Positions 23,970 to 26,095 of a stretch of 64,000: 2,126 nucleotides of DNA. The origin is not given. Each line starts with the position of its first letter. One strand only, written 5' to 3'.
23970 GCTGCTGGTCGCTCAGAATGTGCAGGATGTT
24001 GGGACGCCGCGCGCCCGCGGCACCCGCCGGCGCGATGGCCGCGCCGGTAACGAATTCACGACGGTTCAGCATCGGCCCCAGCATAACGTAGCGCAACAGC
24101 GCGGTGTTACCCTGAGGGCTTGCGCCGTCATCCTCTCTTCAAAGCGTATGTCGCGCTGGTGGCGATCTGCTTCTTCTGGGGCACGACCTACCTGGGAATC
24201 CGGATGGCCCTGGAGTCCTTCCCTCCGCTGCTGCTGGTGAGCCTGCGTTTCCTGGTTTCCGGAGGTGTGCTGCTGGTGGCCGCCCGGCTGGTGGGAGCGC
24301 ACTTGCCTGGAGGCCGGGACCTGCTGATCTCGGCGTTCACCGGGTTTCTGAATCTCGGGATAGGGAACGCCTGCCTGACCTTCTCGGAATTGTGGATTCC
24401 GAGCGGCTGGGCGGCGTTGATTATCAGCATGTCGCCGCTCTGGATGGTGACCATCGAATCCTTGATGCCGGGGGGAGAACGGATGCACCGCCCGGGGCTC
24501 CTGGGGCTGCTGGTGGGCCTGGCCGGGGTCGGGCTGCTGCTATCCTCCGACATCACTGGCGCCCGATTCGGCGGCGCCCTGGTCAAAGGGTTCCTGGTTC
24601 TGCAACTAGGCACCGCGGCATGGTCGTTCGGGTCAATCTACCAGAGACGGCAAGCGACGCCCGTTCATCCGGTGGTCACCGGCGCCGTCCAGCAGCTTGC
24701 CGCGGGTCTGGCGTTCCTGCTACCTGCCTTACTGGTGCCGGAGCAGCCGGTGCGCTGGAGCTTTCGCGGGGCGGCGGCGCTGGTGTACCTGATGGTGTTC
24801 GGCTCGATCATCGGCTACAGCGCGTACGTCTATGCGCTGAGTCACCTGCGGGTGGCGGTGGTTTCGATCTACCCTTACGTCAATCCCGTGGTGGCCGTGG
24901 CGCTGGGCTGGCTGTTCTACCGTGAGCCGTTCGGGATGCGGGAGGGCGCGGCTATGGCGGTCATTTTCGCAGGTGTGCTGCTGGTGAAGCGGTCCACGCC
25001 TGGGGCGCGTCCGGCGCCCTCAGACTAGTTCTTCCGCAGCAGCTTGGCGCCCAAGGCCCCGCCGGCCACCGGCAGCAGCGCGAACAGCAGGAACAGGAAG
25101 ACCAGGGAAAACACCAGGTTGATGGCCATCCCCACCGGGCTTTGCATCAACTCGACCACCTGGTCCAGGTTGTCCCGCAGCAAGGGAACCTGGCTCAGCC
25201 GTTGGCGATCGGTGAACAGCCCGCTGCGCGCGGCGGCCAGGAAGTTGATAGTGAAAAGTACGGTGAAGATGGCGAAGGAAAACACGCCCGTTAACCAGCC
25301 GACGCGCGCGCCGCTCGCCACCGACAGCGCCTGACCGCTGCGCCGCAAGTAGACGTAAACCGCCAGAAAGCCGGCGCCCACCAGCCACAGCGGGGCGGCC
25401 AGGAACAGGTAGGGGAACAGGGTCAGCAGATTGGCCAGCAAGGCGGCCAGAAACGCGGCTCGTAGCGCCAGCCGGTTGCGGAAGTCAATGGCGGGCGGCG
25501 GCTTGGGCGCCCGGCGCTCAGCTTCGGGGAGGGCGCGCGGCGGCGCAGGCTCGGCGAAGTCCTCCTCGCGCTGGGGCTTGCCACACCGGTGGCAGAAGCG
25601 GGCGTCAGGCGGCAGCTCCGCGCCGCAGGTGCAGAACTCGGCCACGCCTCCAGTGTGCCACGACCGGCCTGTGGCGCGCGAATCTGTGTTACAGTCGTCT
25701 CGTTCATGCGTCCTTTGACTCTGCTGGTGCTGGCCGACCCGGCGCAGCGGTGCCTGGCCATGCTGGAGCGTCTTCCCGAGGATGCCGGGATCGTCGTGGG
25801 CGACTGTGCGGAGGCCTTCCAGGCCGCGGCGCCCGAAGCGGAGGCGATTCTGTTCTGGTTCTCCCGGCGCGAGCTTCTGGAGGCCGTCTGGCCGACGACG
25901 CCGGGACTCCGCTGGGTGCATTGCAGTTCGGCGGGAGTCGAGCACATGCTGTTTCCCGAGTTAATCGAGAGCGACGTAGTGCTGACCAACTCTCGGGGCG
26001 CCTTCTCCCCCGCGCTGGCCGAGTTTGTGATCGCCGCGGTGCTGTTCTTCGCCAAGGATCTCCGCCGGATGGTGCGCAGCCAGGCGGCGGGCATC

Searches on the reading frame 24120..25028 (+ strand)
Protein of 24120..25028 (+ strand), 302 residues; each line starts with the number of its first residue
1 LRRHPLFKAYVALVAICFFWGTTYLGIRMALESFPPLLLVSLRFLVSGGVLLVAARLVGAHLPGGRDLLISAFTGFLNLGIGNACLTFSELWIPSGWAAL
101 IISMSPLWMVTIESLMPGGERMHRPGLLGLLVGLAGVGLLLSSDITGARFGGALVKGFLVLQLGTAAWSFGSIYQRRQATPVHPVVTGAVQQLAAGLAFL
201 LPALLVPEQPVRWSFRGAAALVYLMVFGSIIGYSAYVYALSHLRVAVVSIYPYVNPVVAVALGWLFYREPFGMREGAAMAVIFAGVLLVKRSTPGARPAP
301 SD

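Call 52: search_protein_families(library=pfam, proteins=[window:24120-25028:+], max_evalue=0.0001)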
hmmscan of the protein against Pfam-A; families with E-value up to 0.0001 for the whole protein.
window:24120-25028:+ (302 aa): 1 family
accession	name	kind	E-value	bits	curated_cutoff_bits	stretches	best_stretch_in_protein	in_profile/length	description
PF00892.27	EamA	-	1.2e-34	119.9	28.2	2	156-289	2-133/135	EamA-like transporter family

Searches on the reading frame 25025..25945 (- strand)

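Call 78: search_protein_families(library=pfam, proteins=[window:25025-25945:-], max_evalue=0.0001)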
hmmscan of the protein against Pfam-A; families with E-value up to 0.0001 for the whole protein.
window:25025-25945:- (306 aa): 1 family
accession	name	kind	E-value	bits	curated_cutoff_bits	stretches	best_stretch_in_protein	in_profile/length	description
PF13240.11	Zn_Ribbon_1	-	6.2e-06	26.3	25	1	106-124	4-22/23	zinc-ribbon domain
